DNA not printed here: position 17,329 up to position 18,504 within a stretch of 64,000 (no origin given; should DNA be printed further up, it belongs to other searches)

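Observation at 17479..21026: Zn-ribbon::EIIA(Ntr) fusion protein encoded next to trkA–trkH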

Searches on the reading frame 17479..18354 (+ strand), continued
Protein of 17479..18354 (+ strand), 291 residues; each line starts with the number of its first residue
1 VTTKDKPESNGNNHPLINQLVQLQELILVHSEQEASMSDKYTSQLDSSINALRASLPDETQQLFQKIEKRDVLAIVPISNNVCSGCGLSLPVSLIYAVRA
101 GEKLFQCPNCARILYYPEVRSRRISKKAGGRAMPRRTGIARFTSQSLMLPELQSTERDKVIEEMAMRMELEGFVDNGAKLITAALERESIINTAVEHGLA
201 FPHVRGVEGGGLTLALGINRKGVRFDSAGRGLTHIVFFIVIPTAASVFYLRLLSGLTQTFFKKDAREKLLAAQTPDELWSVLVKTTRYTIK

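Call 58: find_encoding_contigs(protein=P0233, flank=8000, max_places=2)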
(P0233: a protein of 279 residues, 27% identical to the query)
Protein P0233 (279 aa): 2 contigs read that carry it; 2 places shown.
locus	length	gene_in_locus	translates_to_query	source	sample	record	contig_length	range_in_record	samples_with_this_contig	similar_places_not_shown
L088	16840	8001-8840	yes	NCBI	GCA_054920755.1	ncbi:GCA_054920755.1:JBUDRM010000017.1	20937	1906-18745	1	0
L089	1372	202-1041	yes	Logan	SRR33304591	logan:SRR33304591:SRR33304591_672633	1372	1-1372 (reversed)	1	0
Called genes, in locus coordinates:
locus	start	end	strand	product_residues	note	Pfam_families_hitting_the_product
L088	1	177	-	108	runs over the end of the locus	-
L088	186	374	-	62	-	PF00471:Ribosomal_L33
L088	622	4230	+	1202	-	-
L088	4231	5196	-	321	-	PF08239:SH3_3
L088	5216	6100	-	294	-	PF01565:FAD_binding_4, PF02873:MurB_C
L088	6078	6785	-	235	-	-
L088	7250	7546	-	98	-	-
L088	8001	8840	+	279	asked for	PF00359:PTS_EIIA_2, PF02591:Zn_ribbon_9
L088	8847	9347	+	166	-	PF00226:DnaJ (faint)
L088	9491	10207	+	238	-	PF12895:ANAPC3 (weak), PF13432:TPR_16, PF00515:TPR_1 (weak), PF07719:TPR_2 (weak), PF13414:TPR_11 (weak), PF13432:TPR_16 (weak), PF14559:TPR_19 (weak), PF21033:RMD1-3 (weak), +13 more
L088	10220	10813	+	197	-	PF01726:LexA_DNA_bind, PF00717:Peptidase_S24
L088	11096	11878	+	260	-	PF01503:PRA-PH (faint), PF03819:MazG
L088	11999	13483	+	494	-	PF00309:Sigma54_AID, PF04963:Sigma54_CBD, PF04552:Sigma54_DBD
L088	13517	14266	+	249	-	PF02482:Ribosomal_S30AE, PF16321:Ribosom_S30AE_C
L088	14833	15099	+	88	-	PF00381:PTS-HPr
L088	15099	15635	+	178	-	-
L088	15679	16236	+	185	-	-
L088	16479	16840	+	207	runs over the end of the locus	-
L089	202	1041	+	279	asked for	PF00359:PTS_EIIA_2, PF02591:Zn_ribbon_9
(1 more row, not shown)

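Call 59: find_encoding_contigs(protein=P0190, flank=8000, max_places=2)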
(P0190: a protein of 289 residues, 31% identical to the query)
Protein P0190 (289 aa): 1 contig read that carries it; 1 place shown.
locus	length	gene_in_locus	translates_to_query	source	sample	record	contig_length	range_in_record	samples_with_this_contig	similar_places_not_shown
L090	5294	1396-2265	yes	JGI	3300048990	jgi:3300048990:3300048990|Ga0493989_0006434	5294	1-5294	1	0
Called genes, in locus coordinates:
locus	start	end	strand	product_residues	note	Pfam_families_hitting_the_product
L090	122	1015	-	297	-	PF13485:Peptidase_MA_2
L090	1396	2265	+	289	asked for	PF00359:PTS_EIIA_2, PF02591:Zn_ribbon_9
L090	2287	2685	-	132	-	PF01894:YjbQ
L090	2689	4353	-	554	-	PF16949:ABC_tran_2, PF09847:12TM_1 (weak)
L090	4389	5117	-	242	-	PF00005:ABC_tran, PF13304:AAA_21 (weak)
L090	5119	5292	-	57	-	?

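Call 60: find_encoding_contigs(protein=P0169, flank=6000, max_places=2)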
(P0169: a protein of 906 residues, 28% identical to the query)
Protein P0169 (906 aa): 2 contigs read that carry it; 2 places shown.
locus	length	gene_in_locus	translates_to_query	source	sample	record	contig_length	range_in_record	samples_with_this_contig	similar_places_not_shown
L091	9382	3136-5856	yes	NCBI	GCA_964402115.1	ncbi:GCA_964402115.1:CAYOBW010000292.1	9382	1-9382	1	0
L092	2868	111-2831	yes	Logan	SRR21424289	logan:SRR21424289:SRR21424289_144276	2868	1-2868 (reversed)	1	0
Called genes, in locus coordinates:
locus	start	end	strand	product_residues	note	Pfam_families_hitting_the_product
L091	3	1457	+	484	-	?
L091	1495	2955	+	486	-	PF14691:Fer4_20, PF00070:Pyr_redox (faint), PF07992:Pyr_redox_2, PF13450:NAD_binding_8 (weak), PF13738:Pyr_redox_3 (faint)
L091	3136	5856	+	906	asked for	PF00999:Na_H_Exchanger, PF00359:PTS_EIIA_2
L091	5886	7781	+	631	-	-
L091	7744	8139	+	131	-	PF13538:UvrD_C_2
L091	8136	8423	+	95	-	PF00381:PTS-HPr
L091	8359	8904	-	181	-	PF00383:dCMP_cyt_deam_1, PF14437:MafB19-deam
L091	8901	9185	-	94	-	-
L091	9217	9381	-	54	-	?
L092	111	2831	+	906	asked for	PF00999:Na_H_Exchanger, PF00359:PTS_EIIA_2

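Call 63: find_homologous_proteins(query=P0233, max_evalue=1e-10)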
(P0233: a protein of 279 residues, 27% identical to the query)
Query P0233 (279 aa): 64 proteins with E <= 1e-10 among 3223 candidates.
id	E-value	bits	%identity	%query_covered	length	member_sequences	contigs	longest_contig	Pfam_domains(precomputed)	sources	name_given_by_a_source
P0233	2.3e-173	592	100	100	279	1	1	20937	PF02591.21,PF00359.28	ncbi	-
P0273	2.3e-107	376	64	99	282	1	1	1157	PF02591.21,PF00359.28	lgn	-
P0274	5.6e-58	214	42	96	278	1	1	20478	PF02591.21,PF00359.28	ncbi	-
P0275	6.7e-55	204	41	96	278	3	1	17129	PF02591.21,PF00359.28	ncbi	-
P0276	1.6e-21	95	42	56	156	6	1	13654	PF00359.28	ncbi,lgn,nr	ncbi:MAG: PTS sugar transporter subunit IIA [Bacteroidetes bacterium]|nr:PTS sugar transporter subun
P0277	9.0e-21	92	39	55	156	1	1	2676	PF00359.28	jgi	jgi:fructose PTS system EIIBC or EIIC component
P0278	1.0e-20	92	36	55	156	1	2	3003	PF00359.28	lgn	-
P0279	1.4e-20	92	40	55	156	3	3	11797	PF00359.28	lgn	-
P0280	1.6e-20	92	38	52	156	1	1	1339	PF00359.28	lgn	-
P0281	1.7e-20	92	38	55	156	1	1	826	PF00359.28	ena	-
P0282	2.7e-20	91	35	55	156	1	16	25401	PF00359.28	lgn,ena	-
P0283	3.5e-20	90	35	55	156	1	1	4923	PF00359.28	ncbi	-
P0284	4.1e-20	90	37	55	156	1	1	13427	PF00359.28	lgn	-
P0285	4.8e-20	90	35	55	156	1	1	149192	PF00359.28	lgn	-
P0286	5.1e-20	90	40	56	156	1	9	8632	PF00359.28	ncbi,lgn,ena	-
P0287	5.4e-20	90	35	55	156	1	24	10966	PF00359.28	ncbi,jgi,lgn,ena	-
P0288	7.5e-20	89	37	55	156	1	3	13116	PF00359.28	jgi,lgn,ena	-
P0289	8.0e-20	89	35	55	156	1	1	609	PF00359.28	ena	-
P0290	8.5e-20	89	36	55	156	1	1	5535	PF00359.28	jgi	jgi:fructose-specific phosphotransferase system IIA component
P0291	9.9e-20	89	37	55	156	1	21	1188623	PF00359.28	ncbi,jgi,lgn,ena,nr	ncbi:MAG TPA: PTS sugar transporter subunit IIA [Ignavibacteria bacterium]|nr:PTS sugar transporter 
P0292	1.8e-19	88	38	54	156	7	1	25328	PF00359.28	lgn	-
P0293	1.9e-19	88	35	55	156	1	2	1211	PF00359.28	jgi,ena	-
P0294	2.1e-19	88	37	55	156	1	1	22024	PF00359.28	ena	-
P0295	2.7e-19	88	46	39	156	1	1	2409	PF00359.28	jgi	-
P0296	2.7e-19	88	38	55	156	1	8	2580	PF00359.28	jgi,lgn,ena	jgi:fructose PTS system EIIBC or EIIC component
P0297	3.1e-19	87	40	52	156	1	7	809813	PF00359.28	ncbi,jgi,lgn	-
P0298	3.3e-19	87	35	55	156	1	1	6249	PF00359.28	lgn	-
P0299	3.8e-19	87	37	55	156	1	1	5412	PF00359.28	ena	-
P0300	3.8e-19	87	45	39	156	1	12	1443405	PF00359.28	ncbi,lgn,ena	-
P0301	4.1e-19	87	44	39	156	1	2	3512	PF00359.28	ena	-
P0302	4.1e-19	87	45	39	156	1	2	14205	PF00359.28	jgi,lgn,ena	-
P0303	4.4e-19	87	45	39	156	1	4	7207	PF00359.28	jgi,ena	jgi:fructose-specific phosphotransferase system IIA component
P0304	4.7e-19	87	37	55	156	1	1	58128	PF00359.28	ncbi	ncbi:MAG: PTS sugar transporter subunit IIA [Ignavibacteria bacterium]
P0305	5.2e-19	87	37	55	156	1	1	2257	PF00359.28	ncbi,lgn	-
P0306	6.0e-19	86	44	39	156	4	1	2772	PF00359.28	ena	-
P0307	7.4e-19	86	34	55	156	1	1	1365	PF00359.28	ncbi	-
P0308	7.4e-19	86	39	56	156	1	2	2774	PF00359.28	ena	-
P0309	8.0e-19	86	41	46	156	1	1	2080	PF00359.28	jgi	jgi:fructose-specific phosphotransferase system IIA component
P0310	8.4e-19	86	37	55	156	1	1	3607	PF00359.28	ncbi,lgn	-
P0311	8.5e-19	86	45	39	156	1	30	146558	PF00359.28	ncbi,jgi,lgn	-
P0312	8.9e-19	86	45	39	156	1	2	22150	PF00359.28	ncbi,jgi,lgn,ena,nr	ncbi:MAG TPA: PTS sugar transporter subunit IIA [Ignavibacteria bacterium]|nr:PTS sugar transporter 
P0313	8.9e-19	86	45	39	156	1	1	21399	PF00359.28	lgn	-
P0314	9.0e-19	86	35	55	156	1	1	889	PF00359.28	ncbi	-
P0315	9.5e-19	86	36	50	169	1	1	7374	PF00359.28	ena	-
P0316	9.5e-19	86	36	50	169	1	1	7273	PF00359.28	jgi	-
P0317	1.3e-18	85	37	55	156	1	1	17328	PF00359.28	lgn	-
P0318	2.0e-18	85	37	55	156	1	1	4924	PF00359.28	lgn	-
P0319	2.1e-18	85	44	39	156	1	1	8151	PF00359.28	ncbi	-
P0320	2.8e-18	84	44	39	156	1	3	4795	PF00359.28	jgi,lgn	jgi:fructose PTS system EIIBC or EIIC component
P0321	3.4e-18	84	36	55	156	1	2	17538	PF00359.28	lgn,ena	-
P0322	4.2e-18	84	44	39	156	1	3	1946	PF00359.28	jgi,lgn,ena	-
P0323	4.3e-18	84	36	55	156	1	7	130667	PF00359.28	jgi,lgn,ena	jgi:fructose-specific phosphotransferase system IIA component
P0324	4.7e-18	84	44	39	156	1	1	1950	PF00359.28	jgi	jgi:fructose PTS system EIIBC or EIIC component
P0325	5.1e-18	83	37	51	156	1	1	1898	PF00359.28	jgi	jgi:PTS system fructose-specific IIC component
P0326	5.2e-18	83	37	55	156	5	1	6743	PF00359.28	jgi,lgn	-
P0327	8.6e-18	83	47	34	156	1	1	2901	PF00359.28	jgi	jgi:fructose-specific phosphotransferase system IIA component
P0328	8.8e-18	83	47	34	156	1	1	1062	PF00359.28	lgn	-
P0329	1.5e-17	82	44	39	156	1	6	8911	PF00359.28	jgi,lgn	jgi:fructose-specific phosphotransferase system IIA component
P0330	3.5e-17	81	43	39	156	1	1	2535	PF07565.19,PF00359.28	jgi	jgi:fructose PTS system EIIBC or EIIC component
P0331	1.0e-16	79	36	55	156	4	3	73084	PF00359.28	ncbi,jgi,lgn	jgi:fructose-specific phosphotransferase system IIA component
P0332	1.5e-16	79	33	52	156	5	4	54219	PF00359.28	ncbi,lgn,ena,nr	ncbi:PTS sugar transporter subunit IIA [bacterium]|nr:PTS sugar transporter subunit IIA [bacterium]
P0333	8.2e-15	73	27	52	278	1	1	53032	PF02591.21,PF00359.28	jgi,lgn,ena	-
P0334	4.5e-12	64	29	52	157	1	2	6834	PF00359.28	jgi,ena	-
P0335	1.5e-11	62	32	52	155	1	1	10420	PF00359.28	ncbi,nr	ncbi:MAG: PTS sugar transporter subunit IIA [Proteobacteria bacterium]|nr:PTS sugar transporter subu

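Call 64: find_encoding_contigs(protein=P0274, flank=9000, max_places=1)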
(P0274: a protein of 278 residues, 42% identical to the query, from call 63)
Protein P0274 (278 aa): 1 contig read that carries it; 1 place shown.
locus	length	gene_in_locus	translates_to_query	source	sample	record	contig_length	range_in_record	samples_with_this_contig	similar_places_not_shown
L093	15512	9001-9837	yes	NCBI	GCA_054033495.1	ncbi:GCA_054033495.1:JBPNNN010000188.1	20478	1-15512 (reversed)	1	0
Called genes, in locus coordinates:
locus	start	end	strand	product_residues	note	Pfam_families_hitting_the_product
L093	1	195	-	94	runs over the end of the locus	PF02609:Exonuc_VII_S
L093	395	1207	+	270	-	-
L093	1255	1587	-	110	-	PF01740:STAS, PF13466:STAS_2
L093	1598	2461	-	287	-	PF02401:LYTB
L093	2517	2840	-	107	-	-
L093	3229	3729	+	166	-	PF00578:AhpC-TSA, PF08534:Redoxin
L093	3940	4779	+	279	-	PF11583:AurF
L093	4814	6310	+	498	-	-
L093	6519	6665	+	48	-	-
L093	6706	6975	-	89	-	PF04994:TfoX_C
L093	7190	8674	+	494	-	PF00089:Trypsin, PF13365:Trypsin_2, PF00595:PDZ, PF12812:PDZ_1 (faint), PF13180:PDZ_2, PF17820:PDZ_6, PF13180:PDZ_2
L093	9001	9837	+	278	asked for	PF00359:PTS_EIIA_2, PF02591:Zn_ribbon_9 (weak)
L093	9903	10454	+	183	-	PF06941:NT5C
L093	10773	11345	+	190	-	PF02525:Flavodoxin_2 (weak), PF03358:FMN_red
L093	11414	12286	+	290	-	-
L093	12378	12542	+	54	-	-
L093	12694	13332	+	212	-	PF00160:Pro_isomerase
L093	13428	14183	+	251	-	PF00175:NAD_binding_1 (weak), PF10418:DHODB_Fe-S_bind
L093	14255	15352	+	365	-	PF01168:Ala_racemase_N, PF00842:Ala_racemase_C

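Call 65: find_encoding_contigs(protein=P0275, flank=9000, max_places=1)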
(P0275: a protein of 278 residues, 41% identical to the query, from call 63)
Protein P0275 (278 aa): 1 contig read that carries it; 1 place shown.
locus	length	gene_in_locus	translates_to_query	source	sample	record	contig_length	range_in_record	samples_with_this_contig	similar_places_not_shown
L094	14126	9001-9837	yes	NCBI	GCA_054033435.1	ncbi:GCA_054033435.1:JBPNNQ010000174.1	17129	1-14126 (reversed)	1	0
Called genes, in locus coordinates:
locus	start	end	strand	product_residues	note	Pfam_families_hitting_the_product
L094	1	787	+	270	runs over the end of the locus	-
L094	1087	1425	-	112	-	PF01740:STAS, PF13466:STAS_2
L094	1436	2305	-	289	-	PF02401:LYTB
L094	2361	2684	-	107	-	-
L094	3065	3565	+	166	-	PF00578:AhpC-TSA, PF08534:Redoxin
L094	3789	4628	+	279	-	PF11583:AurF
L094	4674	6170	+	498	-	-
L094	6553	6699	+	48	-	-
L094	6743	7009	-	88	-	PF11731:Cdd1 (weak), PF04994:TfoX_C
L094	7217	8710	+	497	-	PF00089:Trypsin, PF13365:Trypsin_2, PF00595:PDZ (weak), PF13180:PDZ_2, PF17820:PDZ_6, PF13180:PDZ_2, PF17820:PDZ_6 (weak)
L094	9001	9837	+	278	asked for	PF00359:PTS_EIIA_2, PF02591:Zn_ribbon_9 (weak)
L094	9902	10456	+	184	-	PF06941:NT5C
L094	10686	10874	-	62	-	-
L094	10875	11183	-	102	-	-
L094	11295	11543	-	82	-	PF04255:DUF433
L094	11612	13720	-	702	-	-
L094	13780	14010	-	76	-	PF18765:Polbeta, PF01909:NTP_transf_2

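Call 66: find_encoding_contigs(protein=P0270, flank=9000, max_places=1)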
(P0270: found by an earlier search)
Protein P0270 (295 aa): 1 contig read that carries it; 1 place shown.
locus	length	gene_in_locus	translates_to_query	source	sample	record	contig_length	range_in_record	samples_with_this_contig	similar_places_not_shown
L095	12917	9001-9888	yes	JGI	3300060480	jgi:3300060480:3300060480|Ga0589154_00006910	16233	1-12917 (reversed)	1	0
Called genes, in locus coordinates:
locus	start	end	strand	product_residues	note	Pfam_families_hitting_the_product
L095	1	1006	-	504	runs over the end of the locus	PF02874:ATP-synt_ab_N, PF00006:ATP-synt_ab, PF22919:ATP-synt_VA_C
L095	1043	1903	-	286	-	PF00231:ATP-synt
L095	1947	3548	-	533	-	PF02874:ATP-synt_ab_N, PF00006:ATP-synt_ab, PF00306:ATP-synt_ab_C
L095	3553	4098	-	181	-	PF00213:OSCP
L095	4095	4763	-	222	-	PF00430:ATP-synt_B, PF05405:Mt_ATP-synt_B (faint)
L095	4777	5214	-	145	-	PF00430:ATP-synt_B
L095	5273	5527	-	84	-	PF00137:ATP-synt_C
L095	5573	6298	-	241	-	PF00137:ATP-synt_C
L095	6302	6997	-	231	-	PF00119:ATP-synt_A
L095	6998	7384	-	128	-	PF03899:ATP-synt_I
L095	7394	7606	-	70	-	PF09527:ATPase_gene1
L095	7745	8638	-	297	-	PF13485:Peptidase_MA_2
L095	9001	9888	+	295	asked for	PF00359:PTS_EIIA_2, PF02591:Zn_ribbon_9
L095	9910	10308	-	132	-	PF01894:YjbQ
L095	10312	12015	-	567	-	PF16949:ABC_tran_2, PF09847:12TM_1 (weak)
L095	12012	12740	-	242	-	PF00005:ABC_tran, PF13304:AAA_21 (weak)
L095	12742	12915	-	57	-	?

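Call 72: list_cluster_members(proteins=[P0145, P0146, P0147, P0149, P0153, P0156, P0142, P0139, P0135, P0134])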
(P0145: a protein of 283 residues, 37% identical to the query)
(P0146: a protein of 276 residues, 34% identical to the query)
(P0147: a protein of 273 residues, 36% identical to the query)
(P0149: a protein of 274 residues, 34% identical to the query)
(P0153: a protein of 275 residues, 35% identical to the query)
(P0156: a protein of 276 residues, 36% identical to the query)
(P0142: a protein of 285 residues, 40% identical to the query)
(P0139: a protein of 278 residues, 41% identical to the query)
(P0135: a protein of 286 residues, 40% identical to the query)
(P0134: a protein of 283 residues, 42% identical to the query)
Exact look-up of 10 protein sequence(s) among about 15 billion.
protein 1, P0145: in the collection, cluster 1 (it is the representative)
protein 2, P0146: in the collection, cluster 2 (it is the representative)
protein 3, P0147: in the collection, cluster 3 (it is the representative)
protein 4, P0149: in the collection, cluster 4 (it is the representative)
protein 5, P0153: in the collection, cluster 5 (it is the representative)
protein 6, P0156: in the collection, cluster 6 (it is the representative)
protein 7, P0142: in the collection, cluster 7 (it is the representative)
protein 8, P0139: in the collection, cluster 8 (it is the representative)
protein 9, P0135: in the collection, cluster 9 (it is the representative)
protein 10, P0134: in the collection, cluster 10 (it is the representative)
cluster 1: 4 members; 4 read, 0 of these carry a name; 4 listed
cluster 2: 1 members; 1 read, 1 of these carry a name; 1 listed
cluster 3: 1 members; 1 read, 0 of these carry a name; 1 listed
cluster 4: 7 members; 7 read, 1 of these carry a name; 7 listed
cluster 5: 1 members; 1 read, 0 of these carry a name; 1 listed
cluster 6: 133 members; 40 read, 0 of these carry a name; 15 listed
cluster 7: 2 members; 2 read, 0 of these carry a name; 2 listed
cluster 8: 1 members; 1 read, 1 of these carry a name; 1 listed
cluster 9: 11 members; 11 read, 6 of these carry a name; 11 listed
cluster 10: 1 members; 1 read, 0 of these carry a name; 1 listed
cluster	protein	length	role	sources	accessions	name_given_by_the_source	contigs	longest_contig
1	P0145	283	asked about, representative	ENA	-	-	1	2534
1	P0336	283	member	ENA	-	-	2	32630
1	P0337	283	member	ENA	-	-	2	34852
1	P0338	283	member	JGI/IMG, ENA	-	-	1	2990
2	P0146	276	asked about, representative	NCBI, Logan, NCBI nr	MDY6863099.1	MAG: PTS sugar transporter subunit IIA [Thermodesulfobacteriota bacterium] | PTS sugar transporter subunit IIA [Thermodesulfobacteriota bacterium]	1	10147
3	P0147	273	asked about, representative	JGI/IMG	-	-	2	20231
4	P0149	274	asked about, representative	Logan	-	-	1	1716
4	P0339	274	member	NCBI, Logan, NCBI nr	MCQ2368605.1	MAG: PTS sugar transporter subunit IIA [Kiritimatiellae bacterium] | PTS sugar transporter subunit IIA [Kiritimatiellia bacterium]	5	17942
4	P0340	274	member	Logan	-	-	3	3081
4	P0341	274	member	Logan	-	-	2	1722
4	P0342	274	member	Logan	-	-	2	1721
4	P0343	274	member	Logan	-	-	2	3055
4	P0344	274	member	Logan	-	-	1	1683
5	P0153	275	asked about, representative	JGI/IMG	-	-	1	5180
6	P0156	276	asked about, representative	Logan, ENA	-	-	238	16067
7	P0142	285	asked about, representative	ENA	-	-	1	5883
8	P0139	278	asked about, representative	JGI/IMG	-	mannitol/fructose-specific phosphotransferase system IIA component (Ntr-type)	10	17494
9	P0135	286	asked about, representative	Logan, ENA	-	-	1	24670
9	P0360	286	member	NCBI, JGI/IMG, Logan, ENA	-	PTS system nitrogen regulatory IIA component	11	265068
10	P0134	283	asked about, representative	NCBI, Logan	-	-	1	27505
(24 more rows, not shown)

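Call 73: find_encoding_contigs(protein=P0146, flank=8000, max_places=1)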
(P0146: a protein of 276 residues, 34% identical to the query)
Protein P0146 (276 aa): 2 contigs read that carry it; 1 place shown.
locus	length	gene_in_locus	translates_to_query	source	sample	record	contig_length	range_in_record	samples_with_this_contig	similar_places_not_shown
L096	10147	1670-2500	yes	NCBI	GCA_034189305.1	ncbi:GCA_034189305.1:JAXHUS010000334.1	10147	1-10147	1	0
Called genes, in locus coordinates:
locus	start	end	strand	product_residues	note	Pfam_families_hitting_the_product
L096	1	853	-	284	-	PF04932:Wzy_C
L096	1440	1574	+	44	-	-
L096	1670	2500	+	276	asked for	PF02591:Zn_ribbon_9, PF00359:PTS_EIIA_2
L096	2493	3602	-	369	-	PF20903:SPL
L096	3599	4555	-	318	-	-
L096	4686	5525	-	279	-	PF00535:Glycos_transf_2, PF10111:Glyco_tranf_2_2, PF13641:Glyco_tranf_2_3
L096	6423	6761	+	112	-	PF01627:Hpt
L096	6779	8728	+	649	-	PF00072:Response_reg, PF00989:PAS, PF08448:PAS_4 (weak), PF13188:PAS_8 (weak), PF13426:PAS_9, PF00512:HisKA (weak), PF02518:HATPase_c, PF00072:Response_reg, +1 more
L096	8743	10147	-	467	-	PF07670:Gate, PF07664:FeoB_C, PF07670:Gate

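Call 74: find_encoding_contigs(protein=P0147, flank=8000, max_places=1)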
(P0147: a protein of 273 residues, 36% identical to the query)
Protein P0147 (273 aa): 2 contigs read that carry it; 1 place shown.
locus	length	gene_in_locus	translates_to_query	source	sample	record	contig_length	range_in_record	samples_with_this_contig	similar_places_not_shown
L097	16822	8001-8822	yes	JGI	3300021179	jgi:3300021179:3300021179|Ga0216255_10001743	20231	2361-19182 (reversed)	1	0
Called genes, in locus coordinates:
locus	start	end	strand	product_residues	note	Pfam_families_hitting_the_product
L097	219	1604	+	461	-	PF00072:Response_reg, PF00069:Pkinase, PF07714:PK_Tyr_Ser-Thr, PF03109:ABC1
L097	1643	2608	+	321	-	PF08439:Peptidase_M3_N, PF01432:Peptidase_M3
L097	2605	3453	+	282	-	PF01432:Peptidase_M3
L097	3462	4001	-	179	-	PF01035:DNA_binding_1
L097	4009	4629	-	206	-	PF00300:His_Phos_1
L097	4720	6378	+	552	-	PF02463:SMC_N, PF13175:AAA_15 (faint), PF13476:AAA_23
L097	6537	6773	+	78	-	PF22725:GFO_IDH_MocA_C3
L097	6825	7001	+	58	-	PF02894:GFO_IDH_MocA_C (weak)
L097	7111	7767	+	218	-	PF03548:LolA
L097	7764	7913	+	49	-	-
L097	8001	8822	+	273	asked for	PF02591:Zn_ribbon_9, PF00359:PTS_EIIA_2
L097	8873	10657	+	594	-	PF01411:tRNA-synt_2c, PF07973:tRNA_SAD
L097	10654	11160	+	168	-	PF13466:STAS_2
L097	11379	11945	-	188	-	PF00857:Isochorismatase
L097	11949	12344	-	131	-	PF00072:Response_reg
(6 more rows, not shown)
